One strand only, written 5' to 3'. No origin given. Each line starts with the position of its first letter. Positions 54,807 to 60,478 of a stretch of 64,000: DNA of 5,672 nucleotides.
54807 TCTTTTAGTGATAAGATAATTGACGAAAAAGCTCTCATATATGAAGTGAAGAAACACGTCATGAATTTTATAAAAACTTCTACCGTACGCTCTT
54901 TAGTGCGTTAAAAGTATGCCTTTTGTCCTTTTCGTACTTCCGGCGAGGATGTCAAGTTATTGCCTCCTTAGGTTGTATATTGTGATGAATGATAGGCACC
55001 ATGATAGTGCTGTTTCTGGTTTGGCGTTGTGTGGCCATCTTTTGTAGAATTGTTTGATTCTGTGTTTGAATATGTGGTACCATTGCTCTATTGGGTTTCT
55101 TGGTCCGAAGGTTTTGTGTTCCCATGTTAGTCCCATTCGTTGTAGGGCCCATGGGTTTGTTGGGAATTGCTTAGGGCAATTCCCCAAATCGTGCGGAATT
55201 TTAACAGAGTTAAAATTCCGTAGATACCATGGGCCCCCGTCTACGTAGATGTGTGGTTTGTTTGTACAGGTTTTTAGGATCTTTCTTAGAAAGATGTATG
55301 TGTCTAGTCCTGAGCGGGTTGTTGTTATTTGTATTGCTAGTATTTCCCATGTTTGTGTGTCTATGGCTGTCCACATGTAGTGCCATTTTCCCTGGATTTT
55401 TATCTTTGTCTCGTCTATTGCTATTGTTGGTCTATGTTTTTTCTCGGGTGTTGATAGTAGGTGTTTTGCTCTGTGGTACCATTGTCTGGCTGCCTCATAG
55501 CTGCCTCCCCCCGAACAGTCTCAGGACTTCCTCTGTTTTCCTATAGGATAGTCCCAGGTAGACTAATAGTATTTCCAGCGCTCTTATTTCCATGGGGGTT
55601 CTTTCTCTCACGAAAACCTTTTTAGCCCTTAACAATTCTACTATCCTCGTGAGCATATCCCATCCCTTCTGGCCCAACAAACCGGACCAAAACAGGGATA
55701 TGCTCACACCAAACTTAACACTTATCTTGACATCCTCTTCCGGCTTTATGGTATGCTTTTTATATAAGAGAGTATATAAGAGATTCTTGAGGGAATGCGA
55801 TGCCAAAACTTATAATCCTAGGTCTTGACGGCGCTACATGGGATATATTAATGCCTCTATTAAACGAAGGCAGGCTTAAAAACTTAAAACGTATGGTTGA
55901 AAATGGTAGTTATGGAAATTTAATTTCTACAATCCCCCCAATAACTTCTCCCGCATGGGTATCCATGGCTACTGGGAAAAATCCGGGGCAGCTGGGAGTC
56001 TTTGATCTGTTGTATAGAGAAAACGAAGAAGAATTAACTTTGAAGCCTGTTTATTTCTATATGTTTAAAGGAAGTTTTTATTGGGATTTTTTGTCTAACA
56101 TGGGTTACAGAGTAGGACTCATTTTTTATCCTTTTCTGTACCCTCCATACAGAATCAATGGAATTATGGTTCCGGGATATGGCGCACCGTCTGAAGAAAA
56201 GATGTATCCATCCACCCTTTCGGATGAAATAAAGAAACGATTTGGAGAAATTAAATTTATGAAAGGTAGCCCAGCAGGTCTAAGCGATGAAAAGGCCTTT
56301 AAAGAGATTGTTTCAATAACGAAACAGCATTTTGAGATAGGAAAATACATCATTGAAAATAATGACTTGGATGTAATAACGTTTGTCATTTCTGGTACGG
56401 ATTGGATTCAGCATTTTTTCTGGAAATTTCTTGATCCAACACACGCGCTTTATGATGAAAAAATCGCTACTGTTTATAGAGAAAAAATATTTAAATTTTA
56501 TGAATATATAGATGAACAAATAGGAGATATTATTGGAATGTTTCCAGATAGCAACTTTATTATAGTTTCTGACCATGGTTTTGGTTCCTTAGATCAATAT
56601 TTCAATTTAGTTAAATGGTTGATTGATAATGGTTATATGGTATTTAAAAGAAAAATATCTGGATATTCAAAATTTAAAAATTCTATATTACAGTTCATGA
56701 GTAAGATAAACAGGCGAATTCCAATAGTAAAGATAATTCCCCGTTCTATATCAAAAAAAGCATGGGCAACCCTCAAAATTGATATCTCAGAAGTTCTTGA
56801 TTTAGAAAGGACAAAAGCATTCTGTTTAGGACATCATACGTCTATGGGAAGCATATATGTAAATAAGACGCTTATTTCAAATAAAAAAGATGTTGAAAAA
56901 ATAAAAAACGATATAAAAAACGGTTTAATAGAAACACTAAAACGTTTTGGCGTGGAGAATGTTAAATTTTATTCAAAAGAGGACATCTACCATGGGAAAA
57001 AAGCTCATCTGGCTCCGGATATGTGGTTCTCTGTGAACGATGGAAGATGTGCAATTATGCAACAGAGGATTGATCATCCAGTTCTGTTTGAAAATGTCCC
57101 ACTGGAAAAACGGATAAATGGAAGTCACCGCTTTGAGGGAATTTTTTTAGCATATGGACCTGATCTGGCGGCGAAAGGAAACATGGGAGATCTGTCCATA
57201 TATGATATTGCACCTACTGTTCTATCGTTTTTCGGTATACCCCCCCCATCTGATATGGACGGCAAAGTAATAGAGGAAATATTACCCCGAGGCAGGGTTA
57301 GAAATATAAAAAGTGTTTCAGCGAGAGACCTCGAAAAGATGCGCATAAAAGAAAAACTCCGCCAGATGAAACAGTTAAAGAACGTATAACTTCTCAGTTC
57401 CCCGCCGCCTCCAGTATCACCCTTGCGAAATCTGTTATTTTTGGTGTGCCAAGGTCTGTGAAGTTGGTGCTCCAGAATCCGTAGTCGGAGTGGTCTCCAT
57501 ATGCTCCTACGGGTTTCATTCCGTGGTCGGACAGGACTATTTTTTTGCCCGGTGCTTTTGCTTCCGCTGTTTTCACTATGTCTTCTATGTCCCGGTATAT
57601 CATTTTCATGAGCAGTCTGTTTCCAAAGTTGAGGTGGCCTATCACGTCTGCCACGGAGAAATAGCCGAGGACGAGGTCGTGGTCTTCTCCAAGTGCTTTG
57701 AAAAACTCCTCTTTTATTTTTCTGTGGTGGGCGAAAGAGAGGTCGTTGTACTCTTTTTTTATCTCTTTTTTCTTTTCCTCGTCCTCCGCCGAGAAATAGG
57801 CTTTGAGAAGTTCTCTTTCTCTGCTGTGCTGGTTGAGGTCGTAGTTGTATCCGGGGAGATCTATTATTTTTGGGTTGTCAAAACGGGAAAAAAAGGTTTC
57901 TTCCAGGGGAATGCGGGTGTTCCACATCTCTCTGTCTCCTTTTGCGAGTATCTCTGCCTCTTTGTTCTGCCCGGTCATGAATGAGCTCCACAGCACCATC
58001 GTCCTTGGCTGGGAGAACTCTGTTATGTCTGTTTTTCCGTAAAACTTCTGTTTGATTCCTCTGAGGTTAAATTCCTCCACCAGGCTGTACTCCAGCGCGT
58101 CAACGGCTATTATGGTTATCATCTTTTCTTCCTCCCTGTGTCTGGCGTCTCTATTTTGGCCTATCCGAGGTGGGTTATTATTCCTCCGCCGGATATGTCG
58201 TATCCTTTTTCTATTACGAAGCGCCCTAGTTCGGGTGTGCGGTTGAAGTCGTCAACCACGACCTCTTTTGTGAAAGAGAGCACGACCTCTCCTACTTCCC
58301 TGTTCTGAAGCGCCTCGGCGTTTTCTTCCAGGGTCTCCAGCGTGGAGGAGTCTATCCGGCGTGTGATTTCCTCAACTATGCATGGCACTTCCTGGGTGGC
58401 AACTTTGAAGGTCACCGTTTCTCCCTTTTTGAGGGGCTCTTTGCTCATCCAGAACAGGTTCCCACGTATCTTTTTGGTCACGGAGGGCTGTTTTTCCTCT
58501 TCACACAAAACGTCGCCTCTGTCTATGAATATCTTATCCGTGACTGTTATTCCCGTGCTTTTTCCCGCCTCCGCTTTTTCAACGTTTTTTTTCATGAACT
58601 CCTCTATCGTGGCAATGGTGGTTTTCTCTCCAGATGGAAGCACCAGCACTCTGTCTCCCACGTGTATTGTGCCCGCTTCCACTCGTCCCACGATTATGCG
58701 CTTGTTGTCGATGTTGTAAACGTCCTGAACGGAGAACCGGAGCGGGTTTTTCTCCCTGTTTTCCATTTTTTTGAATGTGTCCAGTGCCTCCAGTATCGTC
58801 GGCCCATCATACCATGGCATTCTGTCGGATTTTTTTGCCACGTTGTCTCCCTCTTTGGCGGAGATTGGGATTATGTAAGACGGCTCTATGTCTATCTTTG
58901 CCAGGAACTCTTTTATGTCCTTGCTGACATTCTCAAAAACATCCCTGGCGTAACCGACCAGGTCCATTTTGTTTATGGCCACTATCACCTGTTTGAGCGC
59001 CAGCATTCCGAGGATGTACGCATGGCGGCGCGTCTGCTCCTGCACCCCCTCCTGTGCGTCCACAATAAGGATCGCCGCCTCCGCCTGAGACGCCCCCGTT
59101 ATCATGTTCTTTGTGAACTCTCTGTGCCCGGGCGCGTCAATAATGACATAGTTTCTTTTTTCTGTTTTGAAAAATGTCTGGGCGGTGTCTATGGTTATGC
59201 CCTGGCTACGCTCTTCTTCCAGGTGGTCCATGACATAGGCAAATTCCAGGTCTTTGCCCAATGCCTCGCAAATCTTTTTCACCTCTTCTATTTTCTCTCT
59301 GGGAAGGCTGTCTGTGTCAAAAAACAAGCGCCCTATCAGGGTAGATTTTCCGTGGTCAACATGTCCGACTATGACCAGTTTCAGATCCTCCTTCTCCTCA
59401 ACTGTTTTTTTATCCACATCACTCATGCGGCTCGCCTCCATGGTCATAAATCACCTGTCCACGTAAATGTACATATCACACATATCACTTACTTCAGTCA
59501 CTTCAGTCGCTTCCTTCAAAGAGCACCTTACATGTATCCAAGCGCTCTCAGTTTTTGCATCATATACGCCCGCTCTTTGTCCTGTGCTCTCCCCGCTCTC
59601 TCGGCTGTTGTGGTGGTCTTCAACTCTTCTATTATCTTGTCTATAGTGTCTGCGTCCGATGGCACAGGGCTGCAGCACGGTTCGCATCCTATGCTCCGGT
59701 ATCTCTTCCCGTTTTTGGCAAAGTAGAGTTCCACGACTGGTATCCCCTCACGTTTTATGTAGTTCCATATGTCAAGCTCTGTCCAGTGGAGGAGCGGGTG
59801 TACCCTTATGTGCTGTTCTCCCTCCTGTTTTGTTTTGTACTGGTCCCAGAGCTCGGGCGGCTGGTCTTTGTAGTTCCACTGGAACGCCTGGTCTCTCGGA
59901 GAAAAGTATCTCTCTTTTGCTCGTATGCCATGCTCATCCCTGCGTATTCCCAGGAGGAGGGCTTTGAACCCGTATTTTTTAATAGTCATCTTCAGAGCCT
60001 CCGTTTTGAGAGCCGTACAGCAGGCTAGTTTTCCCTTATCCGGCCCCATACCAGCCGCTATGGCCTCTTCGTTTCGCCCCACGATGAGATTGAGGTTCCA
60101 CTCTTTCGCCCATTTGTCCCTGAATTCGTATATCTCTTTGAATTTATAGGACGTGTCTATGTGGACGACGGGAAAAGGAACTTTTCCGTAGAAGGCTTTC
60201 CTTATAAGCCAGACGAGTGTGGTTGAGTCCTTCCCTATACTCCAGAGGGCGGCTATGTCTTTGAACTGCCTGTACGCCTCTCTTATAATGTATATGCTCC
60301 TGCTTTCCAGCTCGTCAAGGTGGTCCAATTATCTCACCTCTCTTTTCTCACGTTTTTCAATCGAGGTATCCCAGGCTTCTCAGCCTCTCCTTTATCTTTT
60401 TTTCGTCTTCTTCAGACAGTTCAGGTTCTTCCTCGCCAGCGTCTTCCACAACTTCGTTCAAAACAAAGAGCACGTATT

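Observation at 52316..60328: AT-rich glycan-modification island (GT1, sulfatase-family, two alkaline-phosphatase-like enzymes, degenerate IS6) abutting cysDN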

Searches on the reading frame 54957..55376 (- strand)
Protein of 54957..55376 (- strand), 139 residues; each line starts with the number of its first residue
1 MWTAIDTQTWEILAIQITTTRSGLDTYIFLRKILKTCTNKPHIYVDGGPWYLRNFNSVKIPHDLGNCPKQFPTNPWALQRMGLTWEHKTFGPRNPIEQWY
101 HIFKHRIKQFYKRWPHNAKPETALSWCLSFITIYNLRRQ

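Call 5: search_protein_families(library=pfam, proteins=[window:54957-55376:-], max_evalue=0.01)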
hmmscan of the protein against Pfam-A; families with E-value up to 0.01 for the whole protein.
window:54957-55376:- (139 aa): 1 family
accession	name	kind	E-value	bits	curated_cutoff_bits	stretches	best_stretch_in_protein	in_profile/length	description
PF13610.12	DDE_Tnp_IS240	-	0.0088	16.6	27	0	1-58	20-77/139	DDE domain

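Call 6: search_protein_families(library=ncbifam, proteins=[window:54957-55376:-], max_evalue=0.01)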
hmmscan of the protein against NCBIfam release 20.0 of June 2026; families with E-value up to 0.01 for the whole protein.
window:54957-55376:- (139 aa): 2 families
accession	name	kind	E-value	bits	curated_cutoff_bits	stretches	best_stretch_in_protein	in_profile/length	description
NF033587.1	transpos_IS6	equivalog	1.9e-18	66.9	125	2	1-59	86-144/202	IS6 family transposase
NF033588.1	transpos_ISC774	exception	1.1e-17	64.2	200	2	77-136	134-193/195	IS6 family transposase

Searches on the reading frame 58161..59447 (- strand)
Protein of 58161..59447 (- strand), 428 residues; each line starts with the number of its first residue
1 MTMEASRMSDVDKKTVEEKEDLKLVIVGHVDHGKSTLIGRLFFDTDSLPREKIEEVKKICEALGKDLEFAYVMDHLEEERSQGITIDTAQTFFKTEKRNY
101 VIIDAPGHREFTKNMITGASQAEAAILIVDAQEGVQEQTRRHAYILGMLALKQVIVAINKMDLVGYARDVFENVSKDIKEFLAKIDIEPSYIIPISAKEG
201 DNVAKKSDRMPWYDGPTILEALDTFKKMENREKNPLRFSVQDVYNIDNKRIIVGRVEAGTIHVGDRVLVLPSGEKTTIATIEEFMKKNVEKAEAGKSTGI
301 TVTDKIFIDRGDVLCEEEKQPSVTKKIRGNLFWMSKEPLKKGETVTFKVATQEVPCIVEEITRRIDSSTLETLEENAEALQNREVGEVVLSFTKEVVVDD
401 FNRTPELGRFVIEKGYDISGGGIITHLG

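Call 5: search_protein_families(library=pfam, proteins=[window:58161-59447:-], max_evalue=0.01)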
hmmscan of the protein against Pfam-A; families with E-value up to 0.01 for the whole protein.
window:58161-59447:- (428 aa): 10 families
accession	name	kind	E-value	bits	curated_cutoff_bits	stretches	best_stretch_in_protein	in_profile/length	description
PF00009.33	GTP_EFTU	-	1e-50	172.4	26.5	1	22-224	4-184/188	Elongation factor Tu GTP binding domain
PF22594.2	GTP-eEF1A_C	-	2.2e-21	76.6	27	1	330-425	5-101/101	GTP-eEF1A C-terminal domain-like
PF03144.31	GTP_EFTU_D2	-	4.1e-09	37.2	30.3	1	250-315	2-73/73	Elongation factor Tu domain 2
PF01926.29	MMR_HSR1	-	9e-08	32.7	21.9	1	80-160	28-113/113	50S ribosome-binding GTPase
PF14578.12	GTP_EFTU_D4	-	9.7e-06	25.9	23.8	1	240-314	8-85/86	Elongation factor Tu domain 4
PF02492.25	cobW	-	0.0013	18.8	20.7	1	111-182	104-173/180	CobW/HypB/UreG, nucleotide-binding domain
PF02421.24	FeoB_N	-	0.0025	17.8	27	0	82-203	31-149/156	Ferrous iron transport protein B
PF03143.23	GTP_EFTU_D3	-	0.003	18.3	27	0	337-425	24-103/106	Elongation factor Tu C-terminal domain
PF03029.23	ATP_bind_1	-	0.0059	16.9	27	0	93-175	86-183/240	Conserved hypothetical ATP binding protein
PF08477.19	Roc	-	0.0067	17.1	27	0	71-162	19-119/119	Ras of Complex, Roc, domain of DAPkinase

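Call 6: search_protein_families(library=ncbifam, proteins=[window:58161-59447:-], max_evalue=0.01)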
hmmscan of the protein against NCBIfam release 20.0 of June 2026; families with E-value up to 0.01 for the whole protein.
window:58161-59447:- (428 aa): 45 families (the best 25 are shown)
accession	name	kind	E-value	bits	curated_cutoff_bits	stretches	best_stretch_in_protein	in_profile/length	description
NF004035.0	PRK05506.1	subfamily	4.8e-123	411.6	715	1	12-412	15-416/632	bifunctional sulfate adenylyltransferase subunit 1/adenylylsulfate kinase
TIGR02034.1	CysN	subfamily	5.9e-117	391.1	336.1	1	22-412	1-392/406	sulfate adenylyltransferase, large subunit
NF008969.0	PRK12317.1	subfamily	1.9e-115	385.8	502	1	17-420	3-415/426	elongation factor 1-alpha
NF003478.0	PRK05124.1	equivalog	1.3e-114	383.4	590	1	13-412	19-419/475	sulfate adenylyltransferase subunit CysN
TIGR00483.1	EF-1_alpha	equivalog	3.7e-103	345.2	540.1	1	17-417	3-412/427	translation elongation factor EF-1 subunit alpha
NF000766.0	PRK00049.1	subfamily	1.6e-48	165.5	449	1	14-337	5-317/396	elongation factor Tu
NF009373.0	PRK12736.1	subfamily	4e-47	160.8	452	1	16-337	7-315/394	elongation factor Tu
NF009372.0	PRK12735.1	subfamily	4.5e-46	157.4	479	1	15-337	6-317/396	elongation factor Tu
TIGR00485.1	EF-Tu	equivalog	3.2e-42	144.6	522.4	1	17-337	8-315/394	elongation factor Tu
TIGR00475.1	selB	equivalog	2.3e-41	142.2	242.25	2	74-326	26-267/581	selenocysteine-specific translation elongation factor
NF003077.0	PRK04000.1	equivalog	8.5e-28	97.6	315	1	18-204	6-190/412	translation initiation factor IF-2 subunit gamma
TIGR03680.1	eif2g_arch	equivalog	1.8e-27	96.6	514.5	1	20-204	4-186/407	translation initiation factor IF-2 subunit gamma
TIGR01393.1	lepA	equivalog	2.5e-24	85.6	533.9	1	24-295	6-252/595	translation elongation factor 4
TIGR01394.1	TypA_BipA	equivalog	6.7e-24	84.1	757.3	1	25-319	5-289/594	translational GTPase TypA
NF033148.1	tet_protect_M_W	exception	1.3e-19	70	1100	1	24-183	6-149/639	TetM/TetW/TetO/TetS family tetracycline resistance ribosomal protection protein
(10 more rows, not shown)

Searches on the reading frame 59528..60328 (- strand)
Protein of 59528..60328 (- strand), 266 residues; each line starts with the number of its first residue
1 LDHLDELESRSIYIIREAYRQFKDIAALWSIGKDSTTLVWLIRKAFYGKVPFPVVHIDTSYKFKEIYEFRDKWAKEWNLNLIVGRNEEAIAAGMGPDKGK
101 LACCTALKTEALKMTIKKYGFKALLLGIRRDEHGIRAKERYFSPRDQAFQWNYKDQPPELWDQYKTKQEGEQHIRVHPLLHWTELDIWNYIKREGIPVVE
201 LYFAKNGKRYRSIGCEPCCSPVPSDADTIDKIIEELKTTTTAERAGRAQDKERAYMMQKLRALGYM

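Call 5: search_protein_families(library=pfam, proteins=[window:59528-60328:-], max_evalue=0.01)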
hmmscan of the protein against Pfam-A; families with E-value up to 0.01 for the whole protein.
window:59528-60328:- (266 aa): 1 family
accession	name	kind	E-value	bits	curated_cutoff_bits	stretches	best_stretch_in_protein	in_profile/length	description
PF01507.26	PAPS_reduct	-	1.5e-45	155.8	22.5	1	25-221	2-175/175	Phosphoadenosine phosphosulfate reductase domain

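Call 6: search_protein_families(library=ncbifam, proteins=[window:59528-60328:-], max_evalue=0.01)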
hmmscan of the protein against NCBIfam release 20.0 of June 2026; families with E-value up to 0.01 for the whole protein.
window:59528-60328:- (266 aa): 15 families
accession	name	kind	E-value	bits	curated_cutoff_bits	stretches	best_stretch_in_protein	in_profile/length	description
NF003587.0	PRK05253.1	subfamily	5.7e-108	360.7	195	2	1-206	6-213/301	sulfate adenylyltransferase subunit CysD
NF009214.0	PRK12563.1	equivalog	6.9e-84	282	413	2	1-206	21-228/317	sulfate adenylyltransferase subunit CysD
TIGR02039.1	CysD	subfamily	2.5e-79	267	396.6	2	4-206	1-205/294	sulfate adenylyltransferase, small subunit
NF002537.0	PRK02090.1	equivalog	6.7e-23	81.6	154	1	13-227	30-221/244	phosphoadenylyl-sulfate reductase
TIGR02055.1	APS_reductase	subfamily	3.2e-18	66.3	235.3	1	48-226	16-175/194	adenylylsulfate reductase, thioredoxin dependent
TIGR00434.1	cysH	subfamily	5e-18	65.8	165.1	2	167-228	140-197/214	phosophoadenylyl-sulfate reductase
NF006327.0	PRK08557.1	equivalog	1e-15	57.5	366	1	2-231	157-367/415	hypothetical protein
NF006351.0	PRK08576.1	equivalog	4.1e-15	55.3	290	1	4-220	218-403/436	hypothetical protein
TIGR02057.1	PAPS_reductase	equivalog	2e-11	44.2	254.2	2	41-142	43-149/224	phosphoadenosine phosphosulfate reductase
NF010367.0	PRK13795.1-2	equivalog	2.2e-11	42.9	456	1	2-236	221-433/584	hypothetical protein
NF010368.0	PRK13795.1-3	equivalog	8.4e-10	37.5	588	2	173-236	379-438/635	hypothetical protein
NF010366.0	PRK13795.1-1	equivalog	5.3e-07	28.2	745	1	3-227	243-452/667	hypothetical protein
TIGR00424.1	APS_reduc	equivalog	6.9e-07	28.2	553.2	1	177-222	258-299/464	5'-adenylylsulfate reductase, thioredoxin-independent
NF010369.0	PRK13795.1-4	equivalog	1.3e-06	26.9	1086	1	14-231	242-441/633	hypothetical protein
TIGR02432.1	lysidine_TilS_N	equivalog_domain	0.00068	19.6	93.6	0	30-200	7-169/189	tRNA lysidine(34) synthetase TilS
